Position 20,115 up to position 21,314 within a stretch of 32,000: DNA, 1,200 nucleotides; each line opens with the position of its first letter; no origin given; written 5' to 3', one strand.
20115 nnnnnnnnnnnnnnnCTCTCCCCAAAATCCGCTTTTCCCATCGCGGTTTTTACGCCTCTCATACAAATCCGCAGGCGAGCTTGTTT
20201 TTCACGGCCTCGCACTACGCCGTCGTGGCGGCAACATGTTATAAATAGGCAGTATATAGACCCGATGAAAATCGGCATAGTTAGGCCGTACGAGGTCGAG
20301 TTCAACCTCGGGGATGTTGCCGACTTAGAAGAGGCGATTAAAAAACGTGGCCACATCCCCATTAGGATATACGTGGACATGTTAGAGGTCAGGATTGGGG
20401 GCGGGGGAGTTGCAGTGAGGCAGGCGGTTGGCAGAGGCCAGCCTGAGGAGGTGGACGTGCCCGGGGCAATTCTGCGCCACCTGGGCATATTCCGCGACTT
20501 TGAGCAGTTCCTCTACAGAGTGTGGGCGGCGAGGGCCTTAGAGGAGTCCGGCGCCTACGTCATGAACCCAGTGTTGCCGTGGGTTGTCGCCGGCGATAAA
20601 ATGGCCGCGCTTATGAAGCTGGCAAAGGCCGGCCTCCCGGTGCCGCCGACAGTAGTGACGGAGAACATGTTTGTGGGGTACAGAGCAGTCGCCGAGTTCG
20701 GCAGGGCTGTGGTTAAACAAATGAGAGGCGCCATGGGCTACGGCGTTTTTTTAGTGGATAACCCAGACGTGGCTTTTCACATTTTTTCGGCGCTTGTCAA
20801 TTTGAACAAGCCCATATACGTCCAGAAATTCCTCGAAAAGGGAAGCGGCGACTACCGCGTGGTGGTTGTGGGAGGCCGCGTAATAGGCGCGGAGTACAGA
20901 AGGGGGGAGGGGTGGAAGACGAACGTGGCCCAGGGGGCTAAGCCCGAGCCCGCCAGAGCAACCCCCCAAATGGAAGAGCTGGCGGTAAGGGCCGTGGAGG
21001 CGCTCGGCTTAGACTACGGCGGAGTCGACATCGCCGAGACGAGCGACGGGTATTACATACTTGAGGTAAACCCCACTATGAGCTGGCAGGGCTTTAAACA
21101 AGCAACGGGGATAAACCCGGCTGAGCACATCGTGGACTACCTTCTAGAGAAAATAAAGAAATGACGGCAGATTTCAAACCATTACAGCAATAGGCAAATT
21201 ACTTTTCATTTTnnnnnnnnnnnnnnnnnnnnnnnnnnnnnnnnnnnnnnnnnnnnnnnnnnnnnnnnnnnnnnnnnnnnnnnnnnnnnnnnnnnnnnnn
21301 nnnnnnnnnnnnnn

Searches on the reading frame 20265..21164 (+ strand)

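Call 3: search_protein_families(library=pfam, proteins=[window:20265-21164:+], max_evalue=1)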
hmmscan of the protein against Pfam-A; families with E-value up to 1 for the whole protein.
window:20265-21164:+ (299 aa): 8 families
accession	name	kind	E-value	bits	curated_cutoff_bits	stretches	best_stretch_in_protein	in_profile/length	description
PF08443.16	RimK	-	5.7e-30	104.8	21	1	109-293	1-188/188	RimK-like ATP-grasp domain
PF02955.21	GSH-S_ATP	-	1.2e-11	44.8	23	1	126-270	12-161/175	Prokaryotic glutathione synthetase, ATP-grasp domain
PF02655.19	ATP-grasp_3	-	3.2e-09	37.5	23.2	1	109-270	1-155/160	ATP-grasp domain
PF14243.11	R2K_3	-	4.1e-05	24.2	26.3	1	192-271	84-151/169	ATP-grasp domain, R2K clade family 3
PF14398.11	ATPgrasp_YheCD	-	0.0078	15.9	26.8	0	230-295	179-250/255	YheC/D like ATP-grasp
PF05770.16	Ins134_P3_kin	-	0.02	14.8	23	0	176-206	59-89/201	Inositol 1,3,4-trisphosphate 5/6-kinase ATP-grasp domain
PF15632.11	ATPgrasp_Ter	-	0.069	13.4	29.1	1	232-295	45-110/131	ATP-grasp in the biosynthetic pathway with Ter operon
PF02222.28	ATP-grasp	-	0.1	12.7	27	1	119-190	3-76/179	ATP-grasp domain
